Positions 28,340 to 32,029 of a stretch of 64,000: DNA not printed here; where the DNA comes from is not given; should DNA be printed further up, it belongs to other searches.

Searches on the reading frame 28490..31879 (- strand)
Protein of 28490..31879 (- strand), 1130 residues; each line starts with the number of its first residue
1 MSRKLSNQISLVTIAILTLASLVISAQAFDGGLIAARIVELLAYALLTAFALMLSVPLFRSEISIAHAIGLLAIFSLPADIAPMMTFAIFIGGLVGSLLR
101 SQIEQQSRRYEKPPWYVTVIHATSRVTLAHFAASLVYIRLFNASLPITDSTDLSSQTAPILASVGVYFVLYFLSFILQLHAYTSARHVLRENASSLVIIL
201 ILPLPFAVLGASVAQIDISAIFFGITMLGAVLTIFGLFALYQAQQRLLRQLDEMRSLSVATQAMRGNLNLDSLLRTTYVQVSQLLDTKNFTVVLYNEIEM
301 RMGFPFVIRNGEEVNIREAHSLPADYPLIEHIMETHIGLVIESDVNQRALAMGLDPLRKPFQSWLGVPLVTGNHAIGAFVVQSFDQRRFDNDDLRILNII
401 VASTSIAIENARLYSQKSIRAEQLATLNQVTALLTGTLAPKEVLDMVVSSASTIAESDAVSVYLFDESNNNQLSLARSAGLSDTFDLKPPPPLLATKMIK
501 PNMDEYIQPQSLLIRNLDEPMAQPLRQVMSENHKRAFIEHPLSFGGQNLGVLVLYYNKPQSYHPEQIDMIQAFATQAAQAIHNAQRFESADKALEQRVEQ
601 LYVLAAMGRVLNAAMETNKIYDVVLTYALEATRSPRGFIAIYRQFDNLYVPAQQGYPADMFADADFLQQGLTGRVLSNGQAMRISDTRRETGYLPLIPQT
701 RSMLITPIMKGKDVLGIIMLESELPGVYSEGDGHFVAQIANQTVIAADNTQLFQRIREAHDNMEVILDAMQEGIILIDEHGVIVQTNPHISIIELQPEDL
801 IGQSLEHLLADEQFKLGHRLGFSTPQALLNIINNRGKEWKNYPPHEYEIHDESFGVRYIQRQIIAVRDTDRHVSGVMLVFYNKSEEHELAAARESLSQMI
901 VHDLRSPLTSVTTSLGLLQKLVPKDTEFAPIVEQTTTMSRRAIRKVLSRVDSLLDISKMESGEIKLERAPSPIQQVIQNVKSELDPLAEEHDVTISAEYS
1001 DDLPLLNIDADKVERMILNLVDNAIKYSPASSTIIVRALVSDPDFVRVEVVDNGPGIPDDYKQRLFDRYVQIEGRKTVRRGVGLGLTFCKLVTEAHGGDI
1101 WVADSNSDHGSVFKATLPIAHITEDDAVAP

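Call 64: search_protein_families(library=pfam, proteins=[window:28490-31879:-], max_evalue=0.0001)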
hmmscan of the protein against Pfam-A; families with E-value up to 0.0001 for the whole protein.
window:28490-31879:- (1130 aa): 6 families
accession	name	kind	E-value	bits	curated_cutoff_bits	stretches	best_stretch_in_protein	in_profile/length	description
PF13185.12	GAF_2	-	1.2e-35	123.1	28.6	3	439-582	3-136/136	GAF domain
PF01590.32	GAF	-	1e-34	120.4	22.4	3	441-581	3-133/133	GAF domain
PF02518.31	HATPase_c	-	1.1e-25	90.6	26.4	1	1009-1120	2-110/111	Histidine kinase-, DNA gyrase B-, and HSP90-like ATPase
PF13492.12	GAF_3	-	7.9e-25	88.2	27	2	440-583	2-129/129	GAF domain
PF00512.31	HisKA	-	7.9e-07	29.5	26.9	1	893-962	2-66/66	His Kinase A (phospho-acceptor) domain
PF00989.32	PAS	-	2.4e-05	24.8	22.6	1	763-813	3-54/113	PAS fold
